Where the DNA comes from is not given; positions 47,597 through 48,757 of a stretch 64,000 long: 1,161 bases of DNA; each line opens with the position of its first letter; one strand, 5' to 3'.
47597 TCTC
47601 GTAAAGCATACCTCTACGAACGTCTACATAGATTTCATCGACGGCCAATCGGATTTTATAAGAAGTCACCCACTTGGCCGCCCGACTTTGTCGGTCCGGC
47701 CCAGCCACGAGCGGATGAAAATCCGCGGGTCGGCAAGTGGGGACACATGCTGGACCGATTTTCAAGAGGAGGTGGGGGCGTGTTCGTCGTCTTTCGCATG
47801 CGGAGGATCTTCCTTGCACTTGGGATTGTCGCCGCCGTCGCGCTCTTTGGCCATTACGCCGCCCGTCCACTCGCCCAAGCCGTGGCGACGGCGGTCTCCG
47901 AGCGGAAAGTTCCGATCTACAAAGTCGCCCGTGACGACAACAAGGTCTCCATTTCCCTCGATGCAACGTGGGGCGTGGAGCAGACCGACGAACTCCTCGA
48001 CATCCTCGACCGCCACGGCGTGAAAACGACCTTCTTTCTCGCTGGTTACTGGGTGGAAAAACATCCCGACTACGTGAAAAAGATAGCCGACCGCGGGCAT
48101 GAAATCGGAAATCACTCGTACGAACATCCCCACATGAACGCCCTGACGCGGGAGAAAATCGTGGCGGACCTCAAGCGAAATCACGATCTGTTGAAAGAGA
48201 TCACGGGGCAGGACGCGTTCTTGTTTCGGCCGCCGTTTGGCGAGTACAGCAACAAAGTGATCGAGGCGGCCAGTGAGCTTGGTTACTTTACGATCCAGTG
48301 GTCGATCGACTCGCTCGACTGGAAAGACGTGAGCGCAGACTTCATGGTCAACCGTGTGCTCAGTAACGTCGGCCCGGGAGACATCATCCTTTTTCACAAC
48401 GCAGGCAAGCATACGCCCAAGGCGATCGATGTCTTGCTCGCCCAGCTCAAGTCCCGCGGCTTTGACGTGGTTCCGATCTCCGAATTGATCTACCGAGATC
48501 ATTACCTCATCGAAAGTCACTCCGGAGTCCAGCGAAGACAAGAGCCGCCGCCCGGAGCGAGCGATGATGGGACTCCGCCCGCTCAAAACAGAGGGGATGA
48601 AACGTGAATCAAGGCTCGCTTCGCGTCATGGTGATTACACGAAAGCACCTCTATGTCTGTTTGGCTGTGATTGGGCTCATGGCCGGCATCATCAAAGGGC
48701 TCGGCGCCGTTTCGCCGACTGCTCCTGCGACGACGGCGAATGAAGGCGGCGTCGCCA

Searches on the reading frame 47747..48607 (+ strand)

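Call 50: search_protein_families(library=ncbifam, proteins=[window:47747-48607:+], max_evalue=1e-8)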
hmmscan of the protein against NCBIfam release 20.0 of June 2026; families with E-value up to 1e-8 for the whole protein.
window:47747-48607:+ (286 aa): 8 families
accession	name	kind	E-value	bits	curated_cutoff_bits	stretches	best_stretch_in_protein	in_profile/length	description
TIGR02764.1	spore_ybaN_pdaB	equivalog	6e-64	215.4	237.4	1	61-248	2-191/191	polysaccharide deacetylase family sporulation protein PdaB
TIGR02873.1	spore_ylxY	hypoth_equivalog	3.1e-53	180.7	391.5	1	55-248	75-267/268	probable sporulation protein, polysaccharide deacetylase family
NF045821.1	PgAcgDacpgdA1_Bac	equivalog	6.2e-44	150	400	1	65-246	88-273/282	peptidoglycan-N-acetylglucosamine deacetylase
TIGR02884.1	spore_pdaA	equivalog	6.3e-41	140.5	298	1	54-247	26-223/224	delta-lactam-biosynthetic de-N-acetylase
TIGR04243.1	nodulat_NodB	equivalog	3.9e-33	114.6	240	1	66-219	3-157/197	chitooligosaccharide deacetylase NodB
NF045820.1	PgAcgDacpgdA_Strep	equivalog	8.6e-29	100.6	800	1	57-248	257-448/463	peptidoglycan-N-acetylglucosamine deacetylase PgdA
NF045822.1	PgAcgDacpgdA2_Bac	equivalog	1.1e-27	97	400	1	78-241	82-255/274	peptidoglycan-N-acetylglucosamine deacetylase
TIGR03006.1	pepcterm_polyde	equivalog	3.9e-20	72.1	276.2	1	78-164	34-120/272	XrtA system polysaccharide deacetylase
